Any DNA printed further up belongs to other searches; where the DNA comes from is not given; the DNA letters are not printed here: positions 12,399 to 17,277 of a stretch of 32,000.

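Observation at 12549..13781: Free-standing double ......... endonuclease-like gene with HTH/wHTH domains wedged between carA and carB, 82 nt upstream of the carB insert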

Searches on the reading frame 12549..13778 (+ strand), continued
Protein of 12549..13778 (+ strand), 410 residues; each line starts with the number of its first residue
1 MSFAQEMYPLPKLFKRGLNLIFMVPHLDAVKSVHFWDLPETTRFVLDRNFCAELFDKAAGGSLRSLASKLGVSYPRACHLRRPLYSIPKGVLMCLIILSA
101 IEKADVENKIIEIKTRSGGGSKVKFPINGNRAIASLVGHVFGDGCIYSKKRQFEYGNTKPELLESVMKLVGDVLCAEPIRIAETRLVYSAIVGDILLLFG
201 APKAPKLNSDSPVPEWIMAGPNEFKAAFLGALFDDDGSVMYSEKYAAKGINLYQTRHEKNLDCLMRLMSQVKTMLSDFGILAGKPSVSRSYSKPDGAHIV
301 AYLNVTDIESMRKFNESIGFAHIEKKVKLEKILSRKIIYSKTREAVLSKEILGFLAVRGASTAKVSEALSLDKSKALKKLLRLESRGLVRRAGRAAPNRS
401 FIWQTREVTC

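Call 43: fold_search(model_id=the predicted structure, library=pdb)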
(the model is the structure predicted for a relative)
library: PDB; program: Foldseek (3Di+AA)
matches with E <= 10: 1378; with E <= 0.001: 15
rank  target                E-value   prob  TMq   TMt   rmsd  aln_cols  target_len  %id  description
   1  7qsu                  7.9e-09  1.00  0.36  0.40   5.9       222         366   17  Crystal structure of homing endonuclease-associated TliVMA intein (C1A, d333-339) (released 2022-03-30)
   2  7qss                  9.9e-09  1.00  0.35  0.33   6.5       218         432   20  Crystal structure of homing endonuclease-associated TliVMA intein (C1A) (released 2022-03-30)
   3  1dq3                  1.9e-07  1.00  0.37  0.34  16.1       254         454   23  CRYSTAL STRUCTURE OF AN ARCHAEAL INTEIN-ENCODED HOMING ENDONUCLEASE PI-PFUI (released 2000-07-05)
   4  2dch                  2.1e-07  1.00  0.33  0.60   6.1       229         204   13  Crystal structure of archaeal intron-encoded homing endonuclease I-Tsp061I (released 2006-07-06)
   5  2cw7                  2.1e-07  1.00  0.44  0.35  10.7       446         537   15  Crystal structure of intein homing endonuclease II (released 2006-04-18)
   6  1jva_B                4.2e-07  1.00  0.30  0.29   5.7       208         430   17  CRYSTAL STRUCTURE OF THE VMA1-DERIVED ENDONUCLEASE BEARING THE N AND C EXTEIN PROPEPTIDES (released 2002-08-29)
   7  1um2_A                5.3e-07  1.00  0.32  0.32   5.4       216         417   20  Crystal Structure of the Vma1-Derived Endonuclease with the Ligated Extein Segment (released 2004-09-22)
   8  1jva_A                5.9e-07  1.00  0.31  0.30   5.0       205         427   18  CRYSTAL STRUCTURE OF THE VMA1-DERIVED ENDONUCLEASE BEARING THE N AND C EXTEIN PROPEPTIDES (released 2002-08-29)
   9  1ef0_A                7.3e-07  1.00  0.33  0.32   4.9       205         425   16  CRYSTAL STRUCTURE OF PI-SCEI MINIPRECURSOR (released 2000-06-07)
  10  8dy9_I                4.9e-06  1.00  0.37  0.49  13.7       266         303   13  Streptomyces venezuelae RNAP unconstrained open promoter complex with WhiA and WhiB transcription factors (released 2023-03-01)
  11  7qst                  1.1e-05  1.00  0.29  0.32   8.9       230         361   18  Crystal structure of homing endonuclease-associated PhoVMA intein (C1A) (released 2022-03-30)
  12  1dfa                  1.5e-05  1.00  0.31  0.31   6.1       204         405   19  CRYSTAL STRUCTURE OF PI-SCEI IN C2 SPACE GROUP (released 1999-12-08)
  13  8dy7_I                1.4e-04  1.00  0.36  0.63   6.1       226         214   13  Streptomyces venezuelae RNAP transcription open promoter complex with WhiA and WhiB transcription factors (released 2023-03-01)
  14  2ab5_A                1.4e-04  1.00  0.29  0.42   7.7       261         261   11  bI3 LAGLIDADG Maturase (released 2005-08-30)
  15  3hyj_A                1.5e-04  1.00  0.30  0.60   5.3       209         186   16  Crystal structure of the N-terminal LAGLIDADG domain of DUF199/WhiA (released 2009-09-01)
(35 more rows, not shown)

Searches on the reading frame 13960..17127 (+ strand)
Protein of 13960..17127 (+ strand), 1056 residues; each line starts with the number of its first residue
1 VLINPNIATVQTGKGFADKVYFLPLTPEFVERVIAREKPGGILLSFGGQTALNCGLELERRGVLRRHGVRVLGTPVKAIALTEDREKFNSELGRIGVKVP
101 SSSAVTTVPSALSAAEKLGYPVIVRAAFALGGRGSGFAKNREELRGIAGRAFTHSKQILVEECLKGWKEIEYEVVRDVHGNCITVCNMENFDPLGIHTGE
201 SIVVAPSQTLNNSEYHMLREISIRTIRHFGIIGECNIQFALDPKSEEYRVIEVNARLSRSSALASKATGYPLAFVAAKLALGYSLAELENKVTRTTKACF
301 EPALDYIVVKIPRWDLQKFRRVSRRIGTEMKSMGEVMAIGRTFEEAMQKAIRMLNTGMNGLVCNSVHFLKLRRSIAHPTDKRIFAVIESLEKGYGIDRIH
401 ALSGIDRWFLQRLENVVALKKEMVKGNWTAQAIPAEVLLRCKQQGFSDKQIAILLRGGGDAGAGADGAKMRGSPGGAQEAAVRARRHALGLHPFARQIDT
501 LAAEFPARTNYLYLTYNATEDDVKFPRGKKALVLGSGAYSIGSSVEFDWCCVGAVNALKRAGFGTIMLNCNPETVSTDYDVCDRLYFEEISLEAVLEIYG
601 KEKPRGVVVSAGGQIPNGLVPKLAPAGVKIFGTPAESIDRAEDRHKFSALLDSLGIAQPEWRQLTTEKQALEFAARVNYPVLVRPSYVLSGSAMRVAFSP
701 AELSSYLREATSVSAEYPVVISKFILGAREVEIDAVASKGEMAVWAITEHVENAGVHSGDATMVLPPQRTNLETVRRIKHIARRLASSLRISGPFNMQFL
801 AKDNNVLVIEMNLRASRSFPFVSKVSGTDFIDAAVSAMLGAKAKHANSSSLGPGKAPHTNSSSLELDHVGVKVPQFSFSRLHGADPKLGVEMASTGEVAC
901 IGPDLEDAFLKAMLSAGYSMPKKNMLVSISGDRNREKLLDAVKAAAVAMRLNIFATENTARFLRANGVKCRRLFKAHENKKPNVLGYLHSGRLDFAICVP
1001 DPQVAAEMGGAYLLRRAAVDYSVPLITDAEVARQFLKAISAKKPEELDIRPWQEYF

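Call 3: search_protein_families(library=pfam, proteins=[window:13960-17127:+], max_evalue=0.1)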
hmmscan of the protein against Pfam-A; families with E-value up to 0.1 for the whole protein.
window:13960-17127:+ (1056 aa): 11 families
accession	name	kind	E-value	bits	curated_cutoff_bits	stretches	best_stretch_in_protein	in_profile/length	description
PF02786.22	CPSase_L_D2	-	8.9e-109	362.4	19.8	2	84-287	1-210/211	Carbamoyl-phosphate synthase L chain, ATP binding domain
PF25596.1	CPSase_L_D1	-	1.4e-66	222.2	27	2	529-639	3-117/118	Carbamoyl phosphate synthase preATP-grasp domain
PF02787.25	CPSase_L_D3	-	3.2e-24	85.1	26.6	1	374-454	2-79/80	Carbamoyl-phosphate synthetase large chain, oligomerisation domain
PF02222.28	ATP-grasp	-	3.8e-23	82.5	27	2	650-815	2-163/179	ATP-grasp domain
PF07478.18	Dala_Dala_lig_C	-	1e-18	68.1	24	2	114-255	31-174/204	D-ala D-ala ligase C-terminus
PF15632.11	ATPgrasp_Ter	-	1.2e-12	48.2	29.1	2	726-844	11-114/131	ATP-grasp in the biosynthetic pathway with Ter operon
PF02142.27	MGS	-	6.4e-12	45.9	24.1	1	946-1027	9-94/94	MGS-like domain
PF02655.19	ATP-grasp_3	-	3.3e-06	27.7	23.2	1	643-815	3-157/160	ATP-grasp domain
PF13549.11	ATP-grasp_5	-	3.7e-05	23.6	27.6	0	644-683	12-51/221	ATP-grasp domain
PF01071.24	GARS_A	-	0.00064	20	27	0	649-738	8-101/194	Phosphoribosylglycinamide synthetase, ATP-grasp (A) domain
PF08442.15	ATP-grasp_2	-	0.012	15.6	29.5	1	94-148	13-72/202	ATP-grasp domain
